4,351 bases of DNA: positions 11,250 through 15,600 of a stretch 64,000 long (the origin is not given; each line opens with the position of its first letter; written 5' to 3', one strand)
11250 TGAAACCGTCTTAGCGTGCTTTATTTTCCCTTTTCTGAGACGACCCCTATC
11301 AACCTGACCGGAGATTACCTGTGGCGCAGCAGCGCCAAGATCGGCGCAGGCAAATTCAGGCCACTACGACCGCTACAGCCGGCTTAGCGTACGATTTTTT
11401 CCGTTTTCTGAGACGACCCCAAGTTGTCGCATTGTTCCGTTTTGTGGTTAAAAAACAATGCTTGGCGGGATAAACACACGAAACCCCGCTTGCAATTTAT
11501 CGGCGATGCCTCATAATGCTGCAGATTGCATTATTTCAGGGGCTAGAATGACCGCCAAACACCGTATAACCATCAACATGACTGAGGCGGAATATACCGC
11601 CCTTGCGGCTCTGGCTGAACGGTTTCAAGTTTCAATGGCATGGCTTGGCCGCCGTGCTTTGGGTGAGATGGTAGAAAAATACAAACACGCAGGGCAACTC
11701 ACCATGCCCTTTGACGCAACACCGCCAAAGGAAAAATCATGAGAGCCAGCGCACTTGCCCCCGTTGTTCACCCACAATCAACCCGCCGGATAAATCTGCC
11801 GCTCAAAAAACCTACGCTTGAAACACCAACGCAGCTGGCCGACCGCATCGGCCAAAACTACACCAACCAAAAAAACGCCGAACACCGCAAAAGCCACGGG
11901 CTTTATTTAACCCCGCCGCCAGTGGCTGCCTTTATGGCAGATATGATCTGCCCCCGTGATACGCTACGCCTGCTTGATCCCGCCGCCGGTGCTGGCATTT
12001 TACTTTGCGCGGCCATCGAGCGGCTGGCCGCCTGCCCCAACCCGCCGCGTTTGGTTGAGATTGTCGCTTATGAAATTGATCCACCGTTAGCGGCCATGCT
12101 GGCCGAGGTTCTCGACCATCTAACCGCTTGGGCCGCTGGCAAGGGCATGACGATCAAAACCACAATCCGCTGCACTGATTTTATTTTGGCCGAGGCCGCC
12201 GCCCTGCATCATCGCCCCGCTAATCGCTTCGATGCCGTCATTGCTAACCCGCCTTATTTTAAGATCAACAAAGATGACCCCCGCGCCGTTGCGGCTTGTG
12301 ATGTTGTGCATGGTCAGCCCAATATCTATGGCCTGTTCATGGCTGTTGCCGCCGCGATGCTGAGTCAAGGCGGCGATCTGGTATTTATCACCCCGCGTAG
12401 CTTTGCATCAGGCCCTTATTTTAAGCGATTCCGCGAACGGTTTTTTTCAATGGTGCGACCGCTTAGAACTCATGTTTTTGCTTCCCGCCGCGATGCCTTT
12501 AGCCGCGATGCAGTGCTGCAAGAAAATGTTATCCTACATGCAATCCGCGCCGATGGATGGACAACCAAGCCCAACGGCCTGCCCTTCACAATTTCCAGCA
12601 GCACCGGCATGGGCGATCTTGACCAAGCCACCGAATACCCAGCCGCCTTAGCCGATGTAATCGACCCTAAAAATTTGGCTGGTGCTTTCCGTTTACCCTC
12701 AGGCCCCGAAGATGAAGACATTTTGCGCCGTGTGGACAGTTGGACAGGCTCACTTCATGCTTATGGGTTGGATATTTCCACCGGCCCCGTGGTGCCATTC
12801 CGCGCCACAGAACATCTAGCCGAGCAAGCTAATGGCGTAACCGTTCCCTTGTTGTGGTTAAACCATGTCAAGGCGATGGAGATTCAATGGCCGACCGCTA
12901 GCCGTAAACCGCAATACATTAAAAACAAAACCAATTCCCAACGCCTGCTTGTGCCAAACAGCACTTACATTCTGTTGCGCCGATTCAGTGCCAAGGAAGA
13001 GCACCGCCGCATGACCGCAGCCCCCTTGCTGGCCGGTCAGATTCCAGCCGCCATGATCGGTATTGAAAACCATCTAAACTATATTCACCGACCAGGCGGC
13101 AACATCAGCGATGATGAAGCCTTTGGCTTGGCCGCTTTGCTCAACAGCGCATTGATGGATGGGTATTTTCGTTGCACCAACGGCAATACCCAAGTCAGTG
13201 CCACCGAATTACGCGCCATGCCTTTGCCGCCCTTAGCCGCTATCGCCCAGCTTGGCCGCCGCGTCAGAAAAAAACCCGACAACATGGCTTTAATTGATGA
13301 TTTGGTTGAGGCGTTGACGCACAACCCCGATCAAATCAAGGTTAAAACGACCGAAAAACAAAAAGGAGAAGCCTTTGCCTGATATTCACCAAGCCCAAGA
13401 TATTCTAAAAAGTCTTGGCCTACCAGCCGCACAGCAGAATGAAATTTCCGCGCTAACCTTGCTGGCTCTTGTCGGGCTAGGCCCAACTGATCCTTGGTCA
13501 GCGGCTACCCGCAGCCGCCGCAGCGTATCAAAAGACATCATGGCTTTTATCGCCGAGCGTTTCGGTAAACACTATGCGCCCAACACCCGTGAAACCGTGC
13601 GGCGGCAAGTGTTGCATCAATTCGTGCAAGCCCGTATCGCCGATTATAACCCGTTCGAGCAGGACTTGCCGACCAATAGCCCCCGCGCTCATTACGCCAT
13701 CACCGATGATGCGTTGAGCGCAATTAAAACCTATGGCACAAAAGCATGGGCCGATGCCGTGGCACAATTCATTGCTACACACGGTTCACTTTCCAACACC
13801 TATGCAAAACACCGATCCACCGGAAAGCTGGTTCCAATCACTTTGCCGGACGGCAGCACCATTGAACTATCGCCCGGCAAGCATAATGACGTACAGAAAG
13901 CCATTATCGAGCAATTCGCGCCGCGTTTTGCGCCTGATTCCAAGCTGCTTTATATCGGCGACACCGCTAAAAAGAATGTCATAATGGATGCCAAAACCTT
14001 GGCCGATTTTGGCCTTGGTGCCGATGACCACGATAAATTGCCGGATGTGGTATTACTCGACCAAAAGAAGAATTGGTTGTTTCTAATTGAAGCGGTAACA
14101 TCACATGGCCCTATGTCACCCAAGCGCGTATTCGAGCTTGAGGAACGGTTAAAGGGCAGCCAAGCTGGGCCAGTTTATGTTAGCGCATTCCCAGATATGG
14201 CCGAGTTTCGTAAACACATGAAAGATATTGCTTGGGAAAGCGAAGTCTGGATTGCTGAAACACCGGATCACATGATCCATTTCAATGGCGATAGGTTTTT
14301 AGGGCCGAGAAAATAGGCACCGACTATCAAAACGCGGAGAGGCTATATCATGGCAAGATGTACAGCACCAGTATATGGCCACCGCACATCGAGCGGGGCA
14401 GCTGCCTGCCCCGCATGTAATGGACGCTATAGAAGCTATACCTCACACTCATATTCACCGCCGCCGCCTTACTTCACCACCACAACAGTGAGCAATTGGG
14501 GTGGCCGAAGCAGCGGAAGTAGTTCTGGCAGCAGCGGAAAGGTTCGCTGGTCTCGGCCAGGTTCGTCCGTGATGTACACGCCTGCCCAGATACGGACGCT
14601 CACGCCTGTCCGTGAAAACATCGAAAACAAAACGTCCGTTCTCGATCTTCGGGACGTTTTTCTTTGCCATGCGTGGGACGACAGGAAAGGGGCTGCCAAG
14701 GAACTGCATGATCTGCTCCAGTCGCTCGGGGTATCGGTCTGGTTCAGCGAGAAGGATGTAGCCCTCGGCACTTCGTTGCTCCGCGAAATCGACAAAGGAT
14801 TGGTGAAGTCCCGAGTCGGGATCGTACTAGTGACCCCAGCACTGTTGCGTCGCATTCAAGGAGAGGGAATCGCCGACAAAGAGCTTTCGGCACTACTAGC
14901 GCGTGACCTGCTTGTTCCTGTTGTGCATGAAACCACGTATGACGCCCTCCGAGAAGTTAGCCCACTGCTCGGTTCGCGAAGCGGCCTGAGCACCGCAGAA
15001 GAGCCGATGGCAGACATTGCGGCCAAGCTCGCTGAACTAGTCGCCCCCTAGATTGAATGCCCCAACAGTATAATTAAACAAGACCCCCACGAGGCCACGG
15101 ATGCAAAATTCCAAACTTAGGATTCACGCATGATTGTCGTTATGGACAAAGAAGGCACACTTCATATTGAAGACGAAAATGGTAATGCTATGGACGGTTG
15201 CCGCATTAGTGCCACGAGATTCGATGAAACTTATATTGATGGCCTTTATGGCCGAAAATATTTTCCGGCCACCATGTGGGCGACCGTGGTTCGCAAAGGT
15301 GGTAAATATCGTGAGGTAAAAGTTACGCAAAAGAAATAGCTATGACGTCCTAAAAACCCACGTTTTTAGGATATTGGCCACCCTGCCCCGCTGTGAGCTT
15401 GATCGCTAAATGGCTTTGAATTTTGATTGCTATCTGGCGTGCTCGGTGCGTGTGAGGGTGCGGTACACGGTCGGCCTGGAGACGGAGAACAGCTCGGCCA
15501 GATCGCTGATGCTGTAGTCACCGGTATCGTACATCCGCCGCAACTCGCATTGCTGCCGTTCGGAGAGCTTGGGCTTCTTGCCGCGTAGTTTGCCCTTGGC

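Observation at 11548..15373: RHH regulator - PstI/BsuBI-type methyltransferase - BsuBI/PstI-type endonuclease - TIR-domain protein: restriction-modification operon with an appended TIR effector gene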

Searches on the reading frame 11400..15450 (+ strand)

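Call 24: search_protein_families(library=pfam, alignment_id=A1, max_evalue=0.0001)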
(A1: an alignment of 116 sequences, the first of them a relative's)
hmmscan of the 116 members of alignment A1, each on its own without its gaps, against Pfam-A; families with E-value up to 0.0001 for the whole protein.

A. member 1, L001:6756-7763:+ (335 aa): 0 families

B. families by the number of members that match (of 116 scanned): 108 families (the first 25 are shown)
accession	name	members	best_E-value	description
PF06114.19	Peptidase_M78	4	1.7e-16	IrrE N-terminal-like domain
PF01381.28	HTH_3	4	7.6e-13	Helix-turn-helix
PF13560.12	HTH_31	4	1.1e-10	Helix-turn-helix domain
PF12844.13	HTH_19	3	8.4e-09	Helix-turn-helix domain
PF13443.12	HTH_26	3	1.1e-06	Cro/C1-type HTH DNA-binding domain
PF13413.12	HTH_25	3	5.1e-05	Helix-turn-helix domain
PF13676.11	TIR_2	2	7.9e-32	TIR domain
PF00239.26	Resolvase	2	1.6e-24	Resolvase, N terminal domain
PF00583.31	Acetyltransf_1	2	4.5e-09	Acetyltransferase (GNAT) family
PF13289.12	SIR2_2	2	1.6e-06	SIR2-like domain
PF02705.21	K_trans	1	3e-178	K+ potassium transporter integral membrane domain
PF04555.19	XhoI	1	4.3e-88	Restriction endonuclease XhoI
PF01425.27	Amidase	1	2.1e-78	Amidase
PF00654.25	Voltage_CLC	1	3.6e-77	Voltage gated chloride channel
PF01564.23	Spermine_synth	1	1.6e-67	Spermine/spermidine synthase domain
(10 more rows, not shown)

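Call 25: search_protein_families(library=pfam, alignment_id=A2, max_evalue=0.0001)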
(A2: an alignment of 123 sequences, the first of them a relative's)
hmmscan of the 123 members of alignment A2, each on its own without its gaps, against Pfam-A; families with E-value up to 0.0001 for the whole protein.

A. member 1, L001:8964-10121:+ (385 aa): 1 family
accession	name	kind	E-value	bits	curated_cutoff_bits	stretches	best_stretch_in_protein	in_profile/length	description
PF06764.17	DUF1223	-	8.7e-57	192.9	30.7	1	180-360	1-189/202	Protein of unknown function (DUF1223)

B. families by the number of members that match (of 123 scanned): 86 families (the first 25 are shown)
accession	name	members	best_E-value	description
PF13304.12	AAA_21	3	5.4e-14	AAA domain, putative AbiEii toxin, Type IV TA system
PF02463.25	SMC_N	3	1.1e-12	RecF/RecN/SMC N terminal domain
PF18181.6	SLATT_1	2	9.4e-37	SMODS and SLOG-associating 2TM effector domain 1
PF18184.6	SLATT_3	2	2.3e-30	SMODS and SLOG-associating 2TM effector domain 3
PF14015.11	DUF4231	2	2e-26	Protein of unknown function (DUF4231)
PF12833.13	HTH_18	2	2.4e-23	Helix-turn-helix domain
PF00165.29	HTH_AraC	2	4.5e-19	Bacterial regulatory helix-turn-helix proteins, AraC family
PF13175.12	AAA_15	2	7.4e-19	AAA ATPase domain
PF08937.16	ThsB_TIR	2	3.4e-18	Thoeris protein ThsB, TIR-like domain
PF13191.12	AAA_16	2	1.1e-07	AAA ATPase domain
PF13401.12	AAA_22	2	1.2e-05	AAA domain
PF13337.12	BrxL_ATPase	1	1.1e-128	Lon-like protease BrxL-like, ATPase domain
PF00348.22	polyprenyl_synt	1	5.2e-85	Polyprenyl synthetase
PF05593.20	RHS_repeat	1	3.7e-84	RHS Repeat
PF02486.25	Rep_trans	1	7.2e-69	Replication initiation factor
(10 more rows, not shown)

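Call 63: search_protein_families(library=padloc, alignment_id=A1, max_evalue=1e-10)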
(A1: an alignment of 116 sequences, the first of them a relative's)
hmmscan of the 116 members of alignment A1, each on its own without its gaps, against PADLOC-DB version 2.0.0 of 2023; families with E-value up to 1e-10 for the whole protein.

A. member 1, L001:6756-7763:+ (335 aa): 0 families

B. families by the number of members that match (of 116 scanned): 85 families (the first 25 are shown)
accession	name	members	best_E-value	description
PDLC04141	capP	4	2.1e-53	capP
PDLC03949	RmrA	4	5.1e-43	-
PDLC04142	capH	3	2.1e-21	capH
PDLC02926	HTH_VI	3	2.9e-12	-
PDLC03863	LmuB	1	7.4e-136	-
PDLC03847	BilD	1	2e-127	-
PDLC03852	LmuA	1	5e-120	-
PDLC04925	PDC-S14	1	3.2e-109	-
PDLC04997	PDC-S32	1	8.2e-108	-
PDLC03540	REase_II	1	3.4e-106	Type II restriction enzyme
PDLC04960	PDC-S21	1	2.2e-105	-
PDLC04996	PDC-S32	1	2.2e-93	-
PDLC01350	Cas7f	1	1.9e-92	CAS-I-F; effector_G7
PDLC02335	AbiLi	1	2e-89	AbiLi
PDLC04923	PDC-S14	1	1.4e-75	-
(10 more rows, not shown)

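Call 64: search_protein_families(library=padloc, alignment_id=A2, max_evalue=1e-10)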
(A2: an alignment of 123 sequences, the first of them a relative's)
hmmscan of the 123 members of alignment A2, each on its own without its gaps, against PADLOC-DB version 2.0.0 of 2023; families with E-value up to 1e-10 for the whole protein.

A. member 1, L001:8964-10121:+ (385 aa): 0 families

B. families by the number of members that match (of 123 scanned): 168 families (the first 25 are shown)
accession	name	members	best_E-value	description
PDLC04135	mad3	3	3.9e-23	mads_3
PDLC02980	AriA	3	1.4e-13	-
PDLC00102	GajA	2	5e-95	AAA ATPase domain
PDLC00091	GajA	2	4.5e-34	AAA ATPase domain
PDLC00099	GajA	2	2.5e-30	AAA ATPase domain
PDLC00096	GajA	2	6.3e-30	AAA ATPase domain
PDLC00070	GajA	2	3.6e-24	AAA ATPase domain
PDLC04168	GajA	2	4e-24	-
PDLC00067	GajA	2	8.3e-24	AAA ATPase domain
PDLC02358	Old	2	1.8e-21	Old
PDLC04175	HEC-01A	2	2e-18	-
PDLC02979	AriA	2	2.5e-18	-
PDLC00094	GajA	2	1.3e-17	AAA ATPase domain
PDLC00271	PtuA1|PtuA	2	4.6e-17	AAA ATPase domain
PDLC02335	AbiLi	2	6.8e-17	AbiLi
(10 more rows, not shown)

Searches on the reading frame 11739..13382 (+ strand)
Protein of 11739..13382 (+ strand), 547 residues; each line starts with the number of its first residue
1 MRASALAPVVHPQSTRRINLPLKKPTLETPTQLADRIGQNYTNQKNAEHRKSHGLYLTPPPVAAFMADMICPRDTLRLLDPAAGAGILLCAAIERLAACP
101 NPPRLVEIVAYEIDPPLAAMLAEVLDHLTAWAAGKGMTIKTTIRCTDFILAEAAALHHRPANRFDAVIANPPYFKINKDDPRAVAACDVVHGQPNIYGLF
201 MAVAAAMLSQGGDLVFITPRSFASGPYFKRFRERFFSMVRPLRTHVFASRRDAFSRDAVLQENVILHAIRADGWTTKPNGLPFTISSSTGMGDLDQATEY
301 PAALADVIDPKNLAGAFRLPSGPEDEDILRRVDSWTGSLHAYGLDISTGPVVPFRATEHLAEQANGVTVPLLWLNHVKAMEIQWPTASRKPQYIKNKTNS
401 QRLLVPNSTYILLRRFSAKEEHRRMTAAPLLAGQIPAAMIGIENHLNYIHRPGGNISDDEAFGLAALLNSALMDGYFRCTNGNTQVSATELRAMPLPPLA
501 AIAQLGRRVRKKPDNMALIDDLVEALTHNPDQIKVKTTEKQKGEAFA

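Call 3: search_protein_families(library=pfam, proteins=[window:11739-13382:+], max_evalue=0.01)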
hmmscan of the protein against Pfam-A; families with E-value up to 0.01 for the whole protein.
window:11739-13382:+ (547 aa): 2 families
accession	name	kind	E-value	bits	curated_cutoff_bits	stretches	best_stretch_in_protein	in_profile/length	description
PF07669.17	Eco57I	-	7.4e-13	49.4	25.3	1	157-241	67-159/171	Eco57I restriction-modification methylase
PF02384.22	N6_Mtase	-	1.8e-08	34.5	20.4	1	44-213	15-178/311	N-6 DNA Methylase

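Call 4: search_protein_families(library=padloc, proteins=[window:11739-13382:+], max_evalue=0.01)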
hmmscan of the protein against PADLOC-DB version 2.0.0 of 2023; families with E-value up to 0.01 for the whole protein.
window:11739-13382:+ (547 aa): 37 families (the best 25 are shown)
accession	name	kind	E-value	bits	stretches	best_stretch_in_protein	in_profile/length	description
PDLC03227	MTase_II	-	6.3e-106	353.2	1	32-528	6-489/494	Type II methyltransferase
PDLC03359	MTase_II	-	1.6e-77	259.5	1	40-525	22-513/840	Type II methyltransferase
PDLC03338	MTase_II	-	6.5e-59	198.2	1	36-516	112-588/604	Type II methyltransferase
PDLC04134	mad2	-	7.6e-19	65.9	1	50-245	267-423/492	mads_2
PDLC03237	MTase_II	-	7.4e-18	61.8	2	369-500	446-577/1036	Type II methyltransferase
PDLC03267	MTase_II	-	5.3e-11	40.1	1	45-270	5-217/539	Type II methyltransferase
PDLC03335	MTase_II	-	2.1e-10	37.9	1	44-224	70-261/607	Type II methyltransferase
PDLC03331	MTase_II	-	3.3e-10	37.3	1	35-266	11-224/541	Type II methyltransferase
PDLC03248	MTase_II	-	1.1e-09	35.5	1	49-235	5-164/521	Type II methyltransferase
PDLC03293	MTase_II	-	1.1e-09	35.5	1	47-233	10-177/427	Type II methyltransferase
PDLC03219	MTase_II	-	1.7e-08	31.3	1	45-231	42-224/504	Type II methyltransferase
PDLC03021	MTase_I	-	3.2e-08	30.8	1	49-96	159-206/491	Type I methyltransferase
PDLC03301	MTase_II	-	3.4e-08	30.5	1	34-237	55-248/604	Type II methyltransferase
PDLC03226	MTase_II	-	1.3e-07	28.6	1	43-218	6-186/579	Type II methyltransferase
PDLC03025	MTase_I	-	2.4e-07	27.8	1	53-223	161-326/569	Type I methyltransferase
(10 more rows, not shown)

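Call 10: search_protein_families(library=ncbifam, proteins=[window:11739-13382:+], max_evalue=0.01)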
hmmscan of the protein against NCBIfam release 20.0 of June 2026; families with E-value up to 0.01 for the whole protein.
window:11739-13382:+ (547 aa): 5 families
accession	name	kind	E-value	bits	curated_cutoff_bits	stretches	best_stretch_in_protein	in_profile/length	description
TIGR02987.1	met_A_Alw26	exception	4e-17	62.2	353.5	2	407-500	370-456/523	Alw26I/Eco31I/Esp3I family type II restriction adenine-specific DNA-methyltransferase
NF047738.1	antiphage_MADS2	equivalog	1.2e-05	23.8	720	1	38-97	295-354/654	methylation-associated defense system DNA methyltransferase MAD2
NF033452.1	BREX_1_MTaseX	exception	2.1e-05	22.6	500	1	160-237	504-583/1210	BREX-1 system adenine-specific DNA-methyltransferase PglX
NF033455.1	BREX_6_MTaseX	exception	0.0013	16.3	900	0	162-238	553-629/1319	BREX-6 system adenine-specific DNA-methyltransferase PglX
TIGR03534.1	RF_mod_PrmC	equivalog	0.0062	16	199.1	0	73-178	87-171/253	peptide chain release factor N(5)-glutamine methyltransferase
